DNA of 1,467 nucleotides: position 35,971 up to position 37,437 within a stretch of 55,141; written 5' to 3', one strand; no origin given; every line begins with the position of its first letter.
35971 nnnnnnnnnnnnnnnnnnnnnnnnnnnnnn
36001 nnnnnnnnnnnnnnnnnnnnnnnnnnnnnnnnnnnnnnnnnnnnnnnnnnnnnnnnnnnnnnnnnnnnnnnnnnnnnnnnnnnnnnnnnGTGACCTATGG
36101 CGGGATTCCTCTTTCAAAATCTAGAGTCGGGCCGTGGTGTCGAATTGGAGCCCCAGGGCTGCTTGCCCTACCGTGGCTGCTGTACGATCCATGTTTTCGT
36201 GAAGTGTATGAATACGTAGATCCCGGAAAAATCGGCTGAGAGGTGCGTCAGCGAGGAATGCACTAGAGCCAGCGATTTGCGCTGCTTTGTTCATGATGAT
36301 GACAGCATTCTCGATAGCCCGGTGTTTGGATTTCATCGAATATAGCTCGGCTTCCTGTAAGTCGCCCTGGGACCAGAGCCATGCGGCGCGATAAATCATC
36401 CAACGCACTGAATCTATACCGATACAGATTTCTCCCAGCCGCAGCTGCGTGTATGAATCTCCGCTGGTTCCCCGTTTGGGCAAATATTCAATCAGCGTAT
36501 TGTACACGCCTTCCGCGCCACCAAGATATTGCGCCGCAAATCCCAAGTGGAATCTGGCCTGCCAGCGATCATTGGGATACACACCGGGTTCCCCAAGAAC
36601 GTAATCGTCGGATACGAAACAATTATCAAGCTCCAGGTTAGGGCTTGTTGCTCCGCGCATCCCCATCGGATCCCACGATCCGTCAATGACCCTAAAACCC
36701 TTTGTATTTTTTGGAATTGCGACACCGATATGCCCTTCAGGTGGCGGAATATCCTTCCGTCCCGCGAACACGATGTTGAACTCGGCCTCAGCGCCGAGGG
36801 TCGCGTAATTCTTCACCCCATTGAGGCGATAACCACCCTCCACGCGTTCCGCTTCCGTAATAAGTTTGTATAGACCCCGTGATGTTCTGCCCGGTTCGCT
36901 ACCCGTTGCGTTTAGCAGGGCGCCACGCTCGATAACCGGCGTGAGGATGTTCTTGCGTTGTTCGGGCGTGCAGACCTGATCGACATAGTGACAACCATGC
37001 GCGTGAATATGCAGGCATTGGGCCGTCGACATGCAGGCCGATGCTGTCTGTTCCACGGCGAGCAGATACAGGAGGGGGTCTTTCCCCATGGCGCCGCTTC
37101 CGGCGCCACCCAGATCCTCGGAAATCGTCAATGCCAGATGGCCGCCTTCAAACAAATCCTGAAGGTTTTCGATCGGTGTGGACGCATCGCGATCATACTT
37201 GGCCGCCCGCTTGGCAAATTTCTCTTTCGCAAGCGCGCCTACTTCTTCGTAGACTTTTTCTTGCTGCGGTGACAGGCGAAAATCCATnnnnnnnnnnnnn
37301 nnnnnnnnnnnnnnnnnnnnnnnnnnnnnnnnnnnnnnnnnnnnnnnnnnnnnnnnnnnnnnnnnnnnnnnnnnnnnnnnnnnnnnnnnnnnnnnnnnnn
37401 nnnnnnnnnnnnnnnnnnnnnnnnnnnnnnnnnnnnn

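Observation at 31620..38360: LysR-linked operon coupling a PaaK-type adenylating enzyme to a four-domain rhodanese, with a DszC-like oxygenase, a flavin reductase and an amidohydrolase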

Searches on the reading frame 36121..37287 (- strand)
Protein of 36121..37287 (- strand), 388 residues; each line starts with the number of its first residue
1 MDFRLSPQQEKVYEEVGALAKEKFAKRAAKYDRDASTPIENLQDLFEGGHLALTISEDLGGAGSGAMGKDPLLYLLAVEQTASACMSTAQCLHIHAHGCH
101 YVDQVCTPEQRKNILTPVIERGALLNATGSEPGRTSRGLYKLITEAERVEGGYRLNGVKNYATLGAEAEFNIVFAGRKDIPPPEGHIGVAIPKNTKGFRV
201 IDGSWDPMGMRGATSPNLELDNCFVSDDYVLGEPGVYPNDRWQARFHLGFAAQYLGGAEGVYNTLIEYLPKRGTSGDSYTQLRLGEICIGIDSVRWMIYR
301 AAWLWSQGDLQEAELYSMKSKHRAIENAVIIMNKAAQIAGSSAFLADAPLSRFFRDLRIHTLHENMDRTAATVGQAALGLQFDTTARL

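Call 3: search_protein_families(library=pfam, proteins=[window:36121-37287:-], max_evalue=0.001)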
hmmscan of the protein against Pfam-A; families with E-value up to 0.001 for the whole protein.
window:36121-37287:- (388 aa): 4 families
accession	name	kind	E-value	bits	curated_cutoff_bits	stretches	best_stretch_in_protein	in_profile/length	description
PF02771.21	Acyl-CoA_dh_N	-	2.2e-15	57.4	22.9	1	7-119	2-110/113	Acyl-CoA dehydrogenase, N-terminal domain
PF00441.29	Acyl-CoA_dh_1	-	3e-14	53.8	22.4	1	249-362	17-133/150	Acyl-CoA dehydrogenase, C-terminal domain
PF08028.16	Acyl-CoA_dh_2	-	1.2e-13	51.9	22.7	1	248-367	1-133/134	Acyl-CoA dehydrogenase, C-terminal domain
PF02770.24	Acyl-CoA_dh_M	-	1.9e-10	41.2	33.3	1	130-223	5-97/97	Acyl-CoA dehydrogenase, middle domain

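Call 4: search_protein_families(library=ncbifam, proteins=[window:36121-37287:-], max_evalue=0.001)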
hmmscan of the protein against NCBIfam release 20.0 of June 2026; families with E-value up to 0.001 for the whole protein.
window:36121-37287:- (388 aa): 15 families
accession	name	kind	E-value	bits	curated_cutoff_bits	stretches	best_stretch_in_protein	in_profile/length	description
NF042972.1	AcrlCoAredClosAcrC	equivalog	7.3e-42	143.4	640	1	1-365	1-363/378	acryloyl-CoA reductase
NF043006.1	CyhCrbnylCoADH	equivalog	6e-31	107.8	650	1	13-365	12-362/380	cyclohexane-1-carbonyl-CoA dehydrogenase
NF042439.1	SulpropCoADesulf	equivalog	1.9e-29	102.6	600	1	17-363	5-355/379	3-sulfinopropanoyl-CoA desulfinase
NF053553.1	prodigi_MBC_PigA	equivalog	6.7e-25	88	500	1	1-354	1-355/381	prodigiosin MBC biosynthesis dehydrogenase PigA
TIGR04022.1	sulfur_SfnB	equivalog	6.1e-24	84.6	430.9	1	18-377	16-379/391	SfnB family sulfur acquisition oxidoreductase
NF045552.1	GlutCoADH_Des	equivalog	4.3e-23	82.1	470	1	1-364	1-365/387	glutaryl-CoA dehydrogenase Acd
NF049984.1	Rv1679_FadE16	equivalog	5.5e-23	81.8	600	1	25-359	13-346/371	Rv1679 family acyl-CoA dehydrogenase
NF008997.0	PRK12341.1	equivalog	9.2e-22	77.6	537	1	1-366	1-364/382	acyl-CoA dehydrogenase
NF043015.1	DibenthMonoxDszC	equivalog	2.3e-20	72.8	850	1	22-379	27-405/415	dibenzothiophene monooxygenase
NF002885.1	PRK03354.1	equivalog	5.8e-19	68.4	540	1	1-367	1-362/378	crotonobetainyl-CoA dehydrogenase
NF045652.1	ProlPCPDhRedW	equivalog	4.7e-16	58.6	650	1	8-345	3-341/376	L-prolyl-[peptidyl-carrier protein] dehydrogenase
NF045629.1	monooxsub_HsaA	equivalog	1.5e-13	50.3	450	1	23-229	10-195/383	3-hydroxy-9,10-secoandrosta-1,3,5(10)-triene-9,17-dione monooxygenase oxygenase subunit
NF058590.1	AcCoDHFadEBacil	equivalog_domain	7.7e-08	31.3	600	1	34-364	51-396/586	acyl-CoA dehydrogenase FadE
TIGR03207.1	cyc_hxne_CoA_dh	equivalog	2.7e-07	29.7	575.35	1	6-235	2-224/372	cyclohexanecarboxyl-CoA dehydrogenase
NF045920.1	HphnlacHdxOX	equivalog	1.7e-06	27.2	650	1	142-227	111-194/384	p-hydroxyphenylacetate 3-hydroxylase oxygenase component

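Call 24: search_solved_structures(query=window:36121-37287:-, max_evalue=1e-10)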
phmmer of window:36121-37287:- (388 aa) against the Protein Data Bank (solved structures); distinct sequences matched with E-value up to 1e-10: 53.
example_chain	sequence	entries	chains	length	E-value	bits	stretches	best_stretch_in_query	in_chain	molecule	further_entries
7y0a_A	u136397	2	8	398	4.4e-28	101.6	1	20-367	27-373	Short-chain specific acyl-CoA dehydrogenase, mitochondrial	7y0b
8sgs_A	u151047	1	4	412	5.1e-28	101.4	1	20-367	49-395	Short-chain specific acyl-CoA dehydrogenase, mitochondrial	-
1jqi_A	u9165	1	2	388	5.6e-28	101.2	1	19-367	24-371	short chain acyl-CoA dehydrogenase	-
2vig_A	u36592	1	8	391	2.2e-27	99.3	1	20-367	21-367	SHORT-CHAIN SPECIFIC ACYL-COA DEHYDROGENASE,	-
4m9a_A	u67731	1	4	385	2.5e-27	99.1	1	6-367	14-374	Acyl-CoA dehydrogenase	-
4n5f_A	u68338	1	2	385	1.1e-26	97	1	6-367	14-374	Putative acyl-CoA dehydrogenase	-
1ukw_A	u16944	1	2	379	1.1e-26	97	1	1-367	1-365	acyl-CoA dehydrogenase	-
9w60_A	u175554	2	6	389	1.3e-24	90.2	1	1-370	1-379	Butyryl CoA dehydrogenase apo protein | Butyryl CoA Dehydrogenase with FAD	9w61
4l1f_A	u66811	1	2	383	3.1e-23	85.6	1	1-375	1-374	Acyl-CoA dehydrogenase domain protein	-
1ws9_A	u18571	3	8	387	3.5e-23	85.5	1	19-365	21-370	acyl-CoA dehydrogenase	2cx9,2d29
2dvl_A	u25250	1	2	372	7.9e-23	84.3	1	5-367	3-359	Acyl-CoA dehydrogenase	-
5ol2_C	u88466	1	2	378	1.1e-22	83.9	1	18-368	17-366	Acyl-CoA dehydrogenase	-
4o5m_A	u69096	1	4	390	2.2e-22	82.9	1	1-362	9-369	Isovaleryl-CoA dehydrogenase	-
3pfd_A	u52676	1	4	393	5.2e-22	81.6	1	4-373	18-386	Acyl-CoA dehydrogenase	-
5z8t_A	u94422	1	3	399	5.4e-21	78.3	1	22-369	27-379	Acyl-CoA dehydrogenase type 2 domain protein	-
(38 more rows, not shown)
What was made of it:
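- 36121..37287 (-): ACAD-fold protein ACAD1 (388 aa), the most conserved member and the rhodanese's constant neighbour. Presumed oxygenase component working with the flavin reductase. Calls 3, 4 and 24.
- On DszC (dibenzothiophene monooxygenase): PDB DszC scores 65-72 bits, below short-chain ACAD at 101 bits (call 24).
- Checked: ACAD1 scores higher against true short-chain ACADs (101 bits) than against DszC (65-72 bits) (call 24).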

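Call 83: find_homologous_proteins(query=window:36121-37287:-, max_evalue=1e-20)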
Query window:36121-37287:- (388 aa): 255 proteins with E <= 1e-20 among 8000 candidates; the best 120 are listed.
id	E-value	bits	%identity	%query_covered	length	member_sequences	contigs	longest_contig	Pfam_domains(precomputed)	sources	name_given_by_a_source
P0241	4.0e-263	890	100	100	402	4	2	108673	PF02770.25,PF00441.30,PF08028.17,PF02771.22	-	-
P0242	2.5e-234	795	88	100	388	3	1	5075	PF02770.25,PF00441.30,PF08028.17,PF02771.22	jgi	-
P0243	2.4e-220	749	83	100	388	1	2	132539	PF02770.25,PF00441.30,PF08028.17,PF02771.22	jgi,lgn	-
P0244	4.5e-217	739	81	100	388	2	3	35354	PF02770.25,PF00441.30,PF08028.17,PF02771.22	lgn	-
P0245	2.1e-216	736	80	100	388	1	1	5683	PF02770.25,PF00441.30,PF08028.17,PF02771.22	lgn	-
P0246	7.5e-214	728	80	100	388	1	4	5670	PF02770.25,PF00441.30,PF08028.17,PF02771.22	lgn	-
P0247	3.8e-197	673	74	100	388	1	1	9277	PF02770.25,PF00441.30,PF08028.17,PF02771.22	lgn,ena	-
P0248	1.7e-189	648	70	100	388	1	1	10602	PF02770.25,PF00441.30,PF08028.17,PF02771.22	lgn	-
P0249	3.6e-189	647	70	100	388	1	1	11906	PF02770.25,PF00441.30,PF08028.17,PF02771.22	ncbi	-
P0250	1.8e-188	644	71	100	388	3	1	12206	PF02770.25,PF00441.30,PF08028.17,PF02771.22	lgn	-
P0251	2.3e-187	641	70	100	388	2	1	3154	PF02770.25,PF00441.30,PF08028.17,PF02771.22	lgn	-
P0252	1.4e-186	638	70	100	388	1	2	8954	PF02770.25,PF00441.30,PF08028.17,PF02771.22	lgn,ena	-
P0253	1.5e-186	638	70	100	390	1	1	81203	PF02770.25,PF00441.30,PF08028.17,PF02771.22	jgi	jgi:alkylation response protein AidB-like acyl-CoA dehydrogenase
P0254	2.5e-186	637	71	100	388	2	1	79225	PF02770.25,PF00441.30,PF08028.17,PF02771.22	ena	-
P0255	2.6e-186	637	70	100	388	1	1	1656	PF02770.25,PF00441.30,PF08028.17,PF02771.22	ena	-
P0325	1.7e-160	552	64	100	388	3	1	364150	PF02770.25,PF00441.30,PF08028.17,PF02771.22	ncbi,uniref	ncbi:acyl-CoA dehydrogenase family protein [Xanthobacter sp. V4C-4]|uniref:acyl-CoA dehydrogenase fa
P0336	3.6e-152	525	59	100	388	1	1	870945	PF02770.25,PF00441.30,PF08028.17,PF02771.22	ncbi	-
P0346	2.6e-148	512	58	100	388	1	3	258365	PF02770.25,PF00441.30,PF08028.17,PF02771.22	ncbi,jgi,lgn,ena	-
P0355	1.4e-146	507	58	100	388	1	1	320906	PF02770.25,PF00441.30,PF08028.17,PF02771.22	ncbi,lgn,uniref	ncbi:acyl-CoA dehydrogenase family protein [Pseudomonas sp. NPDC007930]|uniref:acyl-CoA dehydrogenas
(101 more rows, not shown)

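Call 84: find_encoding_contigs(protein=P0355, flank=10000, max_places=1)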
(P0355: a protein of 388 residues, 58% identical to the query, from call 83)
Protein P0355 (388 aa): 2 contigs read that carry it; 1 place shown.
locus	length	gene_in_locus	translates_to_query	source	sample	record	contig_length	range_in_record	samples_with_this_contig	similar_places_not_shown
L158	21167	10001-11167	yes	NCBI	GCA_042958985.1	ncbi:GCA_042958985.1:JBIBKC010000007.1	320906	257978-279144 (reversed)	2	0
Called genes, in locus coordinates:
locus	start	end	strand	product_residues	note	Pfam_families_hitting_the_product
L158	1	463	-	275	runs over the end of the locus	PF00892:EamA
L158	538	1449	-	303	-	PF00126:HTH_1, PF03466:LysR_substrate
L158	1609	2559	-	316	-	PF02826:2-Hacid_dh_C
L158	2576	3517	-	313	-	-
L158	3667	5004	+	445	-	PF00296:Bac_luciferase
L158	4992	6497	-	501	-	PF01970:TctA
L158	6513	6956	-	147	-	PF07331:TctB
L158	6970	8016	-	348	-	PF03401:TctC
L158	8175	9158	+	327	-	PF03401:TctC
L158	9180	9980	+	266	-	PF00596:Aldolase_II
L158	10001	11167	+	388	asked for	PF02771:Acyl-CoA_dh_N, PF02770:Acyl-CoA_dh_M (weak), PF00441:Acyl-CoA_dh_1, PF08028:Acyl-CoA_dh_2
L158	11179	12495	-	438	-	PF03972:MmgE_PrpD_N, PF19305:MmgE_PrpD_C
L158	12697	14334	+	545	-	PF00581:Rhodanese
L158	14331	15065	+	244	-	PF00106:adh_short, PF08659:KR, PF13561:adh_short_C2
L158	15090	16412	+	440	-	PF03972:MmgE_PrpD_N, PF19305:MmgE_PrpD_C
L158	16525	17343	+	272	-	PF00528:BPD_transp_1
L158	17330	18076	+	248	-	PF00005:ABC_tran, PF13304:AAA_21 (faint)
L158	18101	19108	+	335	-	PF09084:NMT1 (weak)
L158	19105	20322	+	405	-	PF02771:Acyl-CoA_dh_N, PF02770:Acyl-CoA_dh_M, PF00441:Acyl-CoA_dh_1, PF08028:Acyl-CoA_dh_2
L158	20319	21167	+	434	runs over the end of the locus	PF00296:Bac_luciferase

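Call 85: find_encoding_contigs(protein=P0325, flank=10000, max_places=1)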
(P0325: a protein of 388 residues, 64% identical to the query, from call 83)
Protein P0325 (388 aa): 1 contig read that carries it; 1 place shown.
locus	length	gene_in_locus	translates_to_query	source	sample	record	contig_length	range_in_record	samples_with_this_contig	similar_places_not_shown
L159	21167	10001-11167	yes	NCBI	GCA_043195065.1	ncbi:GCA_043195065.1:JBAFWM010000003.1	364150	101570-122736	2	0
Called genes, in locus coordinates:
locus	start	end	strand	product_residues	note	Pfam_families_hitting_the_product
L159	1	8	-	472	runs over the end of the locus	PF00296:Bac_luciferase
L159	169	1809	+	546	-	PF00581:Rhodanese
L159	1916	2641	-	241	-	PF00106:adh_short, PF08659:KR, PF13561:adh_short_C2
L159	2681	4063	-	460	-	PF03972:MmgE_PrpD_N, PF19305:MmgE_PrpD_C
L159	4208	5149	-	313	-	PF02826:2-Hacid_dh_C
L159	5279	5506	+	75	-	-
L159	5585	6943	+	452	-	PF00296:Bac_luciferase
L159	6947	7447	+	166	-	PF07331:TctB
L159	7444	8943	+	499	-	PF01970:TctA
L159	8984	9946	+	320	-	PF03401:TctC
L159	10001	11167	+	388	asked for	PF02771:Acyl-CoA_dh_N, PF02770:Acyl-CoA_dh_M, PF00441:Acyl-CoA_dh_1, PF08028:Acyl-CoA_dh_2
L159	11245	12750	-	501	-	PF01970:TctA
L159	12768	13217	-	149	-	PF07331:TctB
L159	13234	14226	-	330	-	PF03401:TctC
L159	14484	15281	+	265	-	PF00596:Aldolase_II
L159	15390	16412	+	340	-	PF03401:TctC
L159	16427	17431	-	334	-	PF00126:HTH_1, PF03466:LysR_substrate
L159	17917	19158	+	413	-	PF02770:Acyl-CoA_dh_M (weak), PF08028:Acyl-CoA_dh_2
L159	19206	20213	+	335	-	PF12974:Phosphonate-bd, PF09084:NMT1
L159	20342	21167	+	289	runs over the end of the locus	PF00528:BPD_transp_1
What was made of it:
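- Closest known: Two-component ACAD-fold S-oxygenases. Same: Organosulfur contexts are seen in some related loci (calls 84-85).
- L158 and L159 place ACAD1, the rhodanese and the PrpD-like protein among luciferase-like monooxygenases, an SsuA-type ABC transporter and an SfnB-type gene (calls 84-85). L158 and L159 sit in organosulfur-assimilation contexts (calls 84-85). L158 and L159 place the ACAD1/rhodanese/PrpD-like set beside luciferase-like monooxygenases, an SsuA/NMT1-type ABC transporter and an SfnB-type ACAD (calls 84-85).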

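Call 87: find_encoding_contigs(protein=P0336, flank=10000, max_places=1)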
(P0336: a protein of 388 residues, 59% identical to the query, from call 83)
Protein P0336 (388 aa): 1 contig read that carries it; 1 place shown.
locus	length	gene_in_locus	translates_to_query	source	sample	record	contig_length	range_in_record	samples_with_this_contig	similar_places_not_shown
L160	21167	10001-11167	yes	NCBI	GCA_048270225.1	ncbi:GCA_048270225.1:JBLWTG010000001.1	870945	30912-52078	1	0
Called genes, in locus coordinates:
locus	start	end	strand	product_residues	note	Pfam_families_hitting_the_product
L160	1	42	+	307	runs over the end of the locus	PF00528:BPD_transp_1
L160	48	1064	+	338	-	PF00005:ABC_tran, PF08352:oligo_HPY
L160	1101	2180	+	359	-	PF02463:SMC_N (faint), PF00005:ABC_tran, PF13401:AAA_22 (weak), PF13304:AAA_21 (faint), PF08352:oligo_HPY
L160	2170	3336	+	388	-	PF02771:Acyl-CoA_dh_N, PF02770:Acyl-CoA_dh_M, PF00441:Acyl-CoA_dh_1, PF08028:Acyl-CoA_dh_2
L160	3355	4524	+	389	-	PF02771:Acyl-CoA_dh_N, PF02770:Acyl-CoA_dh_M, PF00441:Acyl-CoA_dh_1, PF08028:Acyl-CoA_dh_2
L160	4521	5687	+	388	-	PF00108:Thiolase_N, PF00109:ketoacyl-synt, PF02803:Thiolase_C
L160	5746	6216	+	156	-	PF13452:FAS1_DH_region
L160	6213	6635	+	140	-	PF01575:MaoC_dehydratas, PF13452:FAS1_DH_region (weak)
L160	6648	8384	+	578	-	PF00501:AMP-binding, PF13193:AMP-binding_C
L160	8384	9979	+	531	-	PF00581:Rhodanese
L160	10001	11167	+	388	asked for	PF02771:Acyl-CoA_dh_N, PF02770:Acyl-CoA_dh_M, PF00441:Acyl-CoA_dh_1, PF08028:Acyl-CoA_dh_2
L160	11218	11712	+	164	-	PF01613:Flavin_Reduct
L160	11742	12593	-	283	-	PF09339:HTH_IclR, PF01614:IclR_C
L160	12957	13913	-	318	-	PF00923:TAL_FSA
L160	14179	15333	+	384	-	PF00988:CPSase_sm_chain, PF00117:GATase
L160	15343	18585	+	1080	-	PF25596:CPSase_L_D1, PF02786:CPSase_L_D2, PF02787:CPSase_L_D3, PF25596:CPSase_L_D1, PF02786:CPSase_L_D2, PF02222:ATP-grasp, PF07478:Dala_Dala_lig_C, PF15632:ATPgrasp_Ter, +3 more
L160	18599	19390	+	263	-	PF00106:adh_short, PF08659:KR, PF13561:adh_short_C2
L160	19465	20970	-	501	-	PF05681:Fumerase, PF05683:Fumerase_C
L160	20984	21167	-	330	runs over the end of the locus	PF03401:TctC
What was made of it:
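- The same overlap occurs with an unrelated classical AMP-binding ligase in L160 (call 87).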
